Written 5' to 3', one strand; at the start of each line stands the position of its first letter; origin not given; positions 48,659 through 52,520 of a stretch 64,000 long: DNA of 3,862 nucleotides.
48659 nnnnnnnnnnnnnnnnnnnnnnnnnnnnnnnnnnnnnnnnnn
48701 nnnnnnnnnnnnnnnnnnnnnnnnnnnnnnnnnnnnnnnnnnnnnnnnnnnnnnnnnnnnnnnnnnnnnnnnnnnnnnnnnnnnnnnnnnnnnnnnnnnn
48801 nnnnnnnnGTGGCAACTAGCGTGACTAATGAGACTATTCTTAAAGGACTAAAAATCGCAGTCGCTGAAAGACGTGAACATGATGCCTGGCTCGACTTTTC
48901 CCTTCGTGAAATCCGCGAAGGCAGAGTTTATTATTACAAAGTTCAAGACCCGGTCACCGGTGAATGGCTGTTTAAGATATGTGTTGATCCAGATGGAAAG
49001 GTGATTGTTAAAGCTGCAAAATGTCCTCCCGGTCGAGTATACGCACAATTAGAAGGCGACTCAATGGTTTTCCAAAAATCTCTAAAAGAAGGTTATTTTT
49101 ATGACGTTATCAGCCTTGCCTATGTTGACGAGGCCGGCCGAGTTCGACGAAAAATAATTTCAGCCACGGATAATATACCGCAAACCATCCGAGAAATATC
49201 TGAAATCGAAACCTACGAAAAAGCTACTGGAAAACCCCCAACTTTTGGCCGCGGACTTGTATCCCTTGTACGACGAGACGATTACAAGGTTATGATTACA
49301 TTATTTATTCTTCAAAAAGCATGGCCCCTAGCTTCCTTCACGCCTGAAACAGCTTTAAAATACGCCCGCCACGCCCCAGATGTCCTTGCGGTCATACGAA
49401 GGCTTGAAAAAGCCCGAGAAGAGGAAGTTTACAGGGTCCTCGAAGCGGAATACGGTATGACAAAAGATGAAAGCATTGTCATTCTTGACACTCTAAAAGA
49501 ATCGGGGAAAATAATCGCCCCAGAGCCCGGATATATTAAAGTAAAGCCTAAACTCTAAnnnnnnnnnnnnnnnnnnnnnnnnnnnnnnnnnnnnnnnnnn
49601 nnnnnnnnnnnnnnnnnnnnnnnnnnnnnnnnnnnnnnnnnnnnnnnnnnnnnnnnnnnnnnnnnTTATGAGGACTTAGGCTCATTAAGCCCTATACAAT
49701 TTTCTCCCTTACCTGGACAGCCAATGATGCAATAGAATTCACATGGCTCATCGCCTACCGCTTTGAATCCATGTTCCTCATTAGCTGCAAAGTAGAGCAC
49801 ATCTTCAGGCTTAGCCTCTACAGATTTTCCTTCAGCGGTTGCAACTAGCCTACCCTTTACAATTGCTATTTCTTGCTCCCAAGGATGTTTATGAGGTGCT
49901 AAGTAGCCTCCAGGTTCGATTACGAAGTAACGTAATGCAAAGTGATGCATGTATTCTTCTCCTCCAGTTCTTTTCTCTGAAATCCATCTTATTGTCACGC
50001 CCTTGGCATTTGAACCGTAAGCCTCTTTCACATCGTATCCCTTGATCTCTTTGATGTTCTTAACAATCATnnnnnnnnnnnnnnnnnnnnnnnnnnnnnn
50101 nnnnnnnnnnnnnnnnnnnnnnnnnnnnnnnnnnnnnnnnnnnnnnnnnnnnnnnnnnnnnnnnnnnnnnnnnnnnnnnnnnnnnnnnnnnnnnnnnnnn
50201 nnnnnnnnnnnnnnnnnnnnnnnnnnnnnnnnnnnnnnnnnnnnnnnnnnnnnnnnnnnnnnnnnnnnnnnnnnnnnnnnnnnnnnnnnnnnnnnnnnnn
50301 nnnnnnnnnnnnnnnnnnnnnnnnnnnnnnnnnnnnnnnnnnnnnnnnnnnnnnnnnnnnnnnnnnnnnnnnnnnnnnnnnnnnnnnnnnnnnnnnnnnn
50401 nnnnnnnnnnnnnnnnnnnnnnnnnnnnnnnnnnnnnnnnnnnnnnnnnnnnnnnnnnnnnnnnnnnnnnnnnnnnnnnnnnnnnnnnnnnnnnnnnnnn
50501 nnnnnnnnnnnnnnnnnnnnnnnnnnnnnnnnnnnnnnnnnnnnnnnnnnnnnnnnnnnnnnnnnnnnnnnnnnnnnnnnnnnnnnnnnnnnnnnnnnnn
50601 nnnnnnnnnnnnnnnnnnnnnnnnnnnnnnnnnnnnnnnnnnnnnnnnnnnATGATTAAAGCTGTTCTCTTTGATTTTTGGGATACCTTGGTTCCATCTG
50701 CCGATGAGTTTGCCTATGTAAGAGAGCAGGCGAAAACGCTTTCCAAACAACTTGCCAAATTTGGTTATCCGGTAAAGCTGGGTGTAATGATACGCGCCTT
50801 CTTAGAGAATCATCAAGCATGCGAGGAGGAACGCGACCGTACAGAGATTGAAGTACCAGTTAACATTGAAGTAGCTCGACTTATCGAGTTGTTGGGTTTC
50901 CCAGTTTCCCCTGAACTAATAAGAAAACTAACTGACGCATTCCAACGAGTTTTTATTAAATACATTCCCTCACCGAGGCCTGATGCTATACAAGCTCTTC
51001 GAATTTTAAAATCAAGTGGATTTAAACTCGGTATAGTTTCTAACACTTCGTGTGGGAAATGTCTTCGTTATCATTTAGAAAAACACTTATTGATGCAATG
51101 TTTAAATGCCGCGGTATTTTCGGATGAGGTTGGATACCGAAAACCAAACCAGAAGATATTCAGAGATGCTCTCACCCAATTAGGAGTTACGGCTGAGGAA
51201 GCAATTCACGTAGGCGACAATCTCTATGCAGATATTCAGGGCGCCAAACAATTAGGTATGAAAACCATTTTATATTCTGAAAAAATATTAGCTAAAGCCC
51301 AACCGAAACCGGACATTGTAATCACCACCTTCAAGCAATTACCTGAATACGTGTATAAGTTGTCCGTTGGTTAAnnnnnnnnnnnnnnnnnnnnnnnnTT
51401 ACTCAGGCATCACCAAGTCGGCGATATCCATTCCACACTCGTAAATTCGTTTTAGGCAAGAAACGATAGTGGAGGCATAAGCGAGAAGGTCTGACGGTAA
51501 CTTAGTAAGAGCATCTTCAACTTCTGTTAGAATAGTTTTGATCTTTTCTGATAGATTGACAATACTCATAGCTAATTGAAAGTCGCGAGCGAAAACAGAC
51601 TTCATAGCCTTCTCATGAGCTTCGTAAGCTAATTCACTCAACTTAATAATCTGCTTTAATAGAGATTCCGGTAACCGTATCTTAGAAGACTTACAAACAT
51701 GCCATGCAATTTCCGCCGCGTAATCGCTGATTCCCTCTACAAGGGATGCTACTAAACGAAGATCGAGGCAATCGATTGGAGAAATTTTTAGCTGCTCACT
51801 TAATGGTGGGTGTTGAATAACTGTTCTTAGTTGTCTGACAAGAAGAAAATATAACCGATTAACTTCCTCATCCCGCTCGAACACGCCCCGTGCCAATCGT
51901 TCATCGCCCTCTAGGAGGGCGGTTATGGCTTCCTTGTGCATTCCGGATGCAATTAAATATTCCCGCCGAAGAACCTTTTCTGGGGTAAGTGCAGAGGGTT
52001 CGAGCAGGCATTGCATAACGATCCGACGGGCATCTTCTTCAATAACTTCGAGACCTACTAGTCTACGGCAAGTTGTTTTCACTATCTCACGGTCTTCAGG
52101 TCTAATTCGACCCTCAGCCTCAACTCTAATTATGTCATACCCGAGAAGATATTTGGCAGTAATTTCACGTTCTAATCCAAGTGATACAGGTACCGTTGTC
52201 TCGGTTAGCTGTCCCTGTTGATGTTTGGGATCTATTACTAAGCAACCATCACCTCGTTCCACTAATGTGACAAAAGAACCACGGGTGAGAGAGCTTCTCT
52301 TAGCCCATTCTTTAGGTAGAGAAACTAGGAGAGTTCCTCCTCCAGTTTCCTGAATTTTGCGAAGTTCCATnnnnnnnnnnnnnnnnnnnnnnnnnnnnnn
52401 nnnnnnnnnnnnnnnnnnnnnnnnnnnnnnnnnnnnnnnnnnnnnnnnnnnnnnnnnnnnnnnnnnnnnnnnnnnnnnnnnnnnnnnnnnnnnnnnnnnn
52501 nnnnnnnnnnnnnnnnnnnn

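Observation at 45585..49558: tRNA-flanked locus encoding a 1037-aa HerA/FtsK-like ATPase fused to a coiled coil and a tandem zinc-ribbon array, with a divergent 249-aa partner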

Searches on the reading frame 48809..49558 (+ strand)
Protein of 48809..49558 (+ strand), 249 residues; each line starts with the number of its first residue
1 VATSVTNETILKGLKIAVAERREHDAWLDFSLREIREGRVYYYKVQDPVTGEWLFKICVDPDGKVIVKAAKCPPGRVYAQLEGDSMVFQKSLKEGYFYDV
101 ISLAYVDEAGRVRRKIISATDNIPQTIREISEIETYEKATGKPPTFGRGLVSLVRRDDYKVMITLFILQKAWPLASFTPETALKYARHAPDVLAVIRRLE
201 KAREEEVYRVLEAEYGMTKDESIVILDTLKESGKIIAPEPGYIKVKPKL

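Call 4: search_protein_families(library=pfam, proteins=[window:48809-49558:+], max_evalue=0.01)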
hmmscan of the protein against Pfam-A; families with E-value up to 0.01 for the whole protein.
window:48809-49558:+ (249 aa): 0 families

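Call 8: search_protein_families(library=padloc, proteins=[window:48809-49558:+], max_evalue=0.1)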
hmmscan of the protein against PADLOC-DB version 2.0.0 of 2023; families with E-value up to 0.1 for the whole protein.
window:48809-49558:+ (249 aa): 0 families

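Call 9: search_protein_families(library=ncbifam, proteins=[window:48809-49558:+], max_evalue=0.1)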
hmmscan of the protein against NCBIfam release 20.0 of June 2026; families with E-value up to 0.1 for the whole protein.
window:48809-49558:+ (249 aa): 0 families

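Call 19: find_homologous_proteins(query=window:48809-49558:+, max_evalue=0.001)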
Query window:48809-49558:+ (249 aa): 66 proteins with E <= 0.001 among 717 candidates.
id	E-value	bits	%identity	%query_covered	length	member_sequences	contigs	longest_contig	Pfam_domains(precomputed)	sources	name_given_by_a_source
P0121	3.0e-157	539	100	98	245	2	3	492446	-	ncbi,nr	ncbi:hypothetical protein KEJ26_01715 [Candidatus Bathyarchaeota archaeon]|nr:hypothetical protein [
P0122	5.9e-142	489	87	100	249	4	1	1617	-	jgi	jgi:hypothetical protein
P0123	1.6e-137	475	88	97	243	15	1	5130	-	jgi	-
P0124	2.9e-84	300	57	96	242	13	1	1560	-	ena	-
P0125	4.4e-70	254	51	95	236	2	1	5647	-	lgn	-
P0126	5.1e-69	250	52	94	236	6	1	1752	-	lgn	-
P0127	1.4e-68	249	51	95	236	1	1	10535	-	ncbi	ncbi:MAG: hypothetical protein ACTSUS_00810 [Candidatus Freyarchaeota archaeon]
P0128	3.5e-68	248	51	95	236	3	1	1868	-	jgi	-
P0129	9.7e-68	246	52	94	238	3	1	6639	-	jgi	-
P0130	1.6e-67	245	51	94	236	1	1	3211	-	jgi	-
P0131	1.7e-67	245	51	94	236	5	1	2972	-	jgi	-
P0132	4.0e-67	244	51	94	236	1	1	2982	-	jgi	-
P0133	4.8e-67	244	46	95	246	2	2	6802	-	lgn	-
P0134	7.1e-67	243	50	94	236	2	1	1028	-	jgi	jgi:hypothetical protein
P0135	8.6e-66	240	48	95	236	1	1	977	-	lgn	-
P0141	3.2e-62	228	47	94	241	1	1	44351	-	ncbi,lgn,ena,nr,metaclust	ncbi:MAG: hypothetical protein AOA65_0183 [Candidatus Bathyarchaeota archaeon BA1]|nr:MAG: hypotheti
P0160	3.0e-55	205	54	71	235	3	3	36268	-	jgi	jgi:rubrerythrin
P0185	1.3e-42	164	49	69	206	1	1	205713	-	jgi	-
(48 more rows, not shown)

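Call 20: find_encoding_contigs(protein=P0141, flank=7000, max_places=2)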
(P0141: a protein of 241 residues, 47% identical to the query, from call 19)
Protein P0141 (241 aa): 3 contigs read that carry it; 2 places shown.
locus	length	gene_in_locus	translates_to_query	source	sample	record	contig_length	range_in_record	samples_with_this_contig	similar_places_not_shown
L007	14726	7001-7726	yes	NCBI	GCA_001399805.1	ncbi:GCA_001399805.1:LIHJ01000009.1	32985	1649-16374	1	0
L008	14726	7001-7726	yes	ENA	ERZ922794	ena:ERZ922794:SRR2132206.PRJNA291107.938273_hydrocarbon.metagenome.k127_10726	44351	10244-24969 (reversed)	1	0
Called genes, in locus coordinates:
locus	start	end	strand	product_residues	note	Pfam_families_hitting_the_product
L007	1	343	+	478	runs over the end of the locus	PF01435:Peptidase_M48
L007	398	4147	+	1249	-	PF14890:Intein_splicing, PF14528:LAGLIDADG_3, PF13597:NRDD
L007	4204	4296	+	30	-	-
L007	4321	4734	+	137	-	-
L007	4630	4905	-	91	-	-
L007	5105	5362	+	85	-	PF13192:Thioredoxin_3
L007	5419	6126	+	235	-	PF13353:Fer4_12 (weak), PF04055:Radical_SAM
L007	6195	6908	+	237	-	PF01135:PCMT, PF13847:Methyltransf_31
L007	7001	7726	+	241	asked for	-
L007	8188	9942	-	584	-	-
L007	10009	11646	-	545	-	-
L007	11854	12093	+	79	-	-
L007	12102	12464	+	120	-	-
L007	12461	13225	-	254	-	PF00483:NTP_transferase, PF12804:NTP_transf_3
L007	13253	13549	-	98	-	PF08510:PIG-P (weak)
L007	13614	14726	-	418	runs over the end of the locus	PF05221:AdoHcyase, PF02826:2-Hacid_dh_C (weak), PF00670:AdoHcyase_NAD, PF07991:KARI_N (weak)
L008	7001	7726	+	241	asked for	-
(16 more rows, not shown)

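Call 21: find_encoding_contigs(protein=P0127, flank=7000, max_places=2)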
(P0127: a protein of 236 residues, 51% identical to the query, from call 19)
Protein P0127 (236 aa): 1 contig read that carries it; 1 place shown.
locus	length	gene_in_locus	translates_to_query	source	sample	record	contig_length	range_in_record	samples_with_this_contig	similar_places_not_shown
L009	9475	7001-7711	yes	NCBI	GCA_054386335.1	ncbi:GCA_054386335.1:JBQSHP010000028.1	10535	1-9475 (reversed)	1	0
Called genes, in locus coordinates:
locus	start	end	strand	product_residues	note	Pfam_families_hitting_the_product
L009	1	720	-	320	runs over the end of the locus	PF00291:PALP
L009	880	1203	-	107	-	PF02754:CCG (faint)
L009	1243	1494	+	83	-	PF08241:Methyltransf_11 (weak)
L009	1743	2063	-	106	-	PF01910:Thiamine_BP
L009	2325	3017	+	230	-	PF27374:AF_2141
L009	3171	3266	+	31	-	-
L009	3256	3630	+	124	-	PF09828:ChrB_C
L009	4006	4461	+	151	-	PF02391:MoaE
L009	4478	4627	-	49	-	PF13534:Fer4_17 (weak)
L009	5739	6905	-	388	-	PF00083:Sugar_tr, PF07690:MFS_1, PF05977:MFS_3, PF07690:MFS_1, PF12832:MFS_1_like (weak)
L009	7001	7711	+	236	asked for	-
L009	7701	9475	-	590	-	?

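Call 22: find_encoding_contigs(protein=P0185, flank=7000, max_places=2)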
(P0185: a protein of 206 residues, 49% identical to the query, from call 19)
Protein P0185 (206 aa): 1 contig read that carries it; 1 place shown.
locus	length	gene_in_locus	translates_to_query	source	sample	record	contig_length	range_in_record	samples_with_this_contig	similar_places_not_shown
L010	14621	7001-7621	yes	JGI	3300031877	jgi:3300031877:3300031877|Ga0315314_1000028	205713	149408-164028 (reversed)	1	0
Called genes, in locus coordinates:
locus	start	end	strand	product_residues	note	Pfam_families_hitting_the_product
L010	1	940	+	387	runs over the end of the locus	PF00108:Thiolase_N, PF22691:Thiolase_C_1, PF02803:Thiolase_C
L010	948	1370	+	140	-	PF12172:zf-ChsH2, PF01796:OB_ChsH2_C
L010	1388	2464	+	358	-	PF00296:Bac_luciferase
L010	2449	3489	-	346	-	PF00890:FAD_binding_2 (weak), PF01266:DAO, PF01494:FAD_binding_3 (faint), PF01946:Thi4 (faint), PF07992:Pyr_redox_2, PF12831:FAD_oxidored (weak), PF13450:NAD_binding_8, PF07992:Pyr_redox_2 (weak), +2 more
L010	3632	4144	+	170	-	PF13183:Fer4_8, PF13237:Fer4_10 (faint), PF13187:Fer4_9 (weak), PF13534:Fer4_17 (weak)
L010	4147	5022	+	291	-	PF02754:CCG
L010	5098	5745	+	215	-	PF01966:HD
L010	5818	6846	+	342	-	PF03417:AAT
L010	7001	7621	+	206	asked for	-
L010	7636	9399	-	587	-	-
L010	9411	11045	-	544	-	-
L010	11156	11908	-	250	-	PF00483:NTP_transferase, PF12804:NTP_transf_3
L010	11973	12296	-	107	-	-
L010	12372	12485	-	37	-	-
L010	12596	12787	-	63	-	PF11295:DUF3096 (weak)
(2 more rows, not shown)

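Call 50: search_protein_families(library=pfam, proteins=[L007:8188-9942:-, L007:10009-11646:-, P0160], max_evalue=1)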
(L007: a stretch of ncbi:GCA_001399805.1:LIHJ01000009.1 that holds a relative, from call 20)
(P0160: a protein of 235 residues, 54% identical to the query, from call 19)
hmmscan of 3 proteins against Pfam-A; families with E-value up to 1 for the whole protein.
L007:8188-9942:- (584 aa): 1 family
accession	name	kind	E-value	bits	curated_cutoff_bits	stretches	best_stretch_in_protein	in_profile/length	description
PF13401.12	AAA_22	-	0.046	14.5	27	1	295-318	7-30/130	AAA domain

L007:10009-11646:- (545 aa): 8 families
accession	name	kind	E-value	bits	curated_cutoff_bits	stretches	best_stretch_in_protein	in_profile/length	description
PF04977.20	DivIC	-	0.06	13.6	28.9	1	301-341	20-59/80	Septum formation initiator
PF00669.25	Flagellin_N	-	0.095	13.2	26.6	1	185-216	106-137/139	Bacterial flagellin N-terminal helical region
PF08720.15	Hema_stalk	-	0.2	11.8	26.9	0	303-335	59-91/175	Influenza C hemagglutinin stalk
PF04356.17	DUF489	-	0.25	11.8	26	1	274-351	59-135/192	Protein of unknown function (DUF489)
PF25762.1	HAUS1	-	0.66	10.2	40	1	243-347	113-212/236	HAUS augmin-like complex subunit 1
PF02050.21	FliJ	-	0.78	10.4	28.4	1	257-364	4-110/123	Flagellar FliJ protein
PF06103.16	DUF948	-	0.78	10.4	37.2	0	308-344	22-58/89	Bacterial protein of unknown function (DUF948)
PF04048.20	Sec8_N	-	0.9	9.9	26.8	0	305-335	79-109/142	Exocyst complex component Sec8 N-terminal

P0160 (235 aa): 4 families
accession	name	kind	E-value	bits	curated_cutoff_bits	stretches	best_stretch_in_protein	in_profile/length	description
PF09297.16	Zn_ribbon_NUD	-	0.025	14.7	24.8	1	195-214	12-31/32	NADH pyrophosphatase zinc ribbon domain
PF04810.20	zf-Sec23_Sec24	-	0.047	14.2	25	1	199-215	18-34/39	Sec23/Sec24 zinc finger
PF08271.17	Zn_Ribbon_TF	-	0.2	11.7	29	1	206-216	2-11/43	TFIIB zinc-binding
PF13445.12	zf-RING_UBOX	-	0.54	10.7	25.2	1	207-227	1-18/39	RING-type zinc-finger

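Call 52: search_solved_structures(query=L007:8191-9942:-, max_evalue=1)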
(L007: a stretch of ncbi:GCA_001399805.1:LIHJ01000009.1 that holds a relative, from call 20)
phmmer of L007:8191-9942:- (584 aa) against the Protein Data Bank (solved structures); distinct sequences matched with E-value up to 1: 0.

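Call 91: search_protein_families(library=phrogs, proteins=[window:48809-49558:+], max_evalue=0.01)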
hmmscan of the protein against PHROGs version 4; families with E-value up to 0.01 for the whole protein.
window:48809-49558:+ (249 aa): 0 families

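Call 92: search_solved_structures(query=A6, max_evalue=10)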
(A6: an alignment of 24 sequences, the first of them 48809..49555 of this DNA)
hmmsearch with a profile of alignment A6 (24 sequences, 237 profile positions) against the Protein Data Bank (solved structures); distinct sequences matched with E-value up to 10: 4.
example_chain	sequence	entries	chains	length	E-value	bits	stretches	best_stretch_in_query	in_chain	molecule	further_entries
2m45_A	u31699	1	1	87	0.12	14.7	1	173-234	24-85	Minichromosome maintenance protein MCM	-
6zu5_SD0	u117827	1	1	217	0.7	12.2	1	181-236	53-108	uS3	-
1lwr_A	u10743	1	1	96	0.92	11.8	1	144-209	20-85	Neural Cell Adhesion Molecule 1, 140 kDa isoform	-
5lkn_A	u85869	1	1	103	1.7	10.9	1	144-209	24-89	Neural cell adhesion molecule 1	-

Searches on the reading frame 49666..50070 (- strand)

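Call 4: search_protein_families(library=pfam, proteins=[window:49666-50070:-], max_evalue=0.01)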
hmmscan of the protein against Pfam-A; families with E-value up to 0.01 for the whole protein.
window:49666-50070:- (134 aa): 4 families
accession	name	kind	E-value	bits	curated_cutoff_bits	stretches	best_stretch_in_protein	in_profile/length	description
PF07883.17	Cupin_2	-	8.9e-17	61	27.2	1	48-115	2-69/70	Cupin domain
PF02311.25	AraC_binding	-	4.4e-07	30.2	21.1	1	55-119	14-78/135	AraC-like ligand binding domain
PF00190.28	Cupin_1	-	0.0017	18.4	22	1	24-109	14-106/151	Cupin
PF12973.13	Cupin_7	-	0.0031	17.8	27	1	48-77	37-66/105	ChrR Cupin-like domain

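Call 8: search_protein_families(library=padloc, proteins=[window:49666-50070:-], max_evalue=0.1)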
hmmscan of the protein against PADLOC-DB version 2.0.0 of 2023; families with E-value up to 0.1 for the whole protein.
window:49666-50070:- (134 aa): 0 families

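Call 9: search_protein_families(library=ncbifam, proteins=[window:49666-50070:-], max_evalue=0.1)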
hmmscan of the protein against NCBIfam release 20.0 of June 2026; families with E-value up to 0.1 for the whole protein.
window:49666-50070:- (134 aa): 2 families
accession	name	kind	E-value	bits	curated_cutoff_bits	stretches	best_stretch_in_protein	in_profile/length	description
NF049940.1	MandnitrLy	equivalog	9.8e-06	25.4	140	1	47-108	38-100/130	(R)-mandelonitrile lyase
TIGR04366.1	cupin_WbuC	subfamily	0.024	14.5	42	1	50-75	40-66/132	WbuC family cupin fold metalloprotein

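Call 91: search_protein_families(library=phrogs, proteins=[window:49666-50070:-], max_evalue=0.01)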
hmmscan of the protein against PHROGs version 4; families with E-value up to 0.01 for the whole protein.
window:49666-50070:- (134 aa): 0 families

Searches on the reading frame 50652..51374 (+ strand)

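Call 4: search_protein_families(library=pfam, proteins=[window:50652-51374:+], max_evalue=0.01)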
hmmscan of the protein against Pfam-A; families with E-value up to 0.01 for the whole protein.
window:50652-51374:+ (240 aa): 3 families
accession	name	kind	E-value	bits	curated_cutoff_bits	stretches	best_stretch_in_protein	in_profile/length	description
PF00702.32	Hydrolase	-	2.3e-22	80.7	26.4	1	2-202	1-191/191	haloacid dehalogenase-like hydrolase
PF13419.12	HAD_2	-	9.9e-21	75.1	23.8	1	57-207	29-177/178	Haloacid dehalogenase-like hydrolase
PF13242.12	Hydrolase_like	-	4.4e-13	49.4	22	1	162-229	2-74/75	HAD-hyrolase-like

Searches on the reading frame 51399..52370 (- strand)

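Call 4: search_protein_families(library=pfam, proteins=[window:51399-52370:-], max_evalue=0.01)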
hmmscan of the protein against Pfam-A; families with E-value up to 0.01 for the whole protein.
window:51399-52370:- (323 aa): 3 families
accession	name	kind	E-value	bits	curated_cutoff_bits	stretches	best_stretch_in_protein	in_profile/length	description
PF01895.24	PhoU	-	9.5e-20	71.2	23.5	2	138-222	5-86/89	PhoU domain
PF04014.23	MazE_antitoxin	-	8.1e-06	26.1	24.7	1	9-50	3-44/48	Antidote-toxin recognition MazE, bacterial antitoxin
PF04012.17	PspA_IM30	-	0.0046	17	33.9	0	230-291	20-81/220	PspA/IM30 family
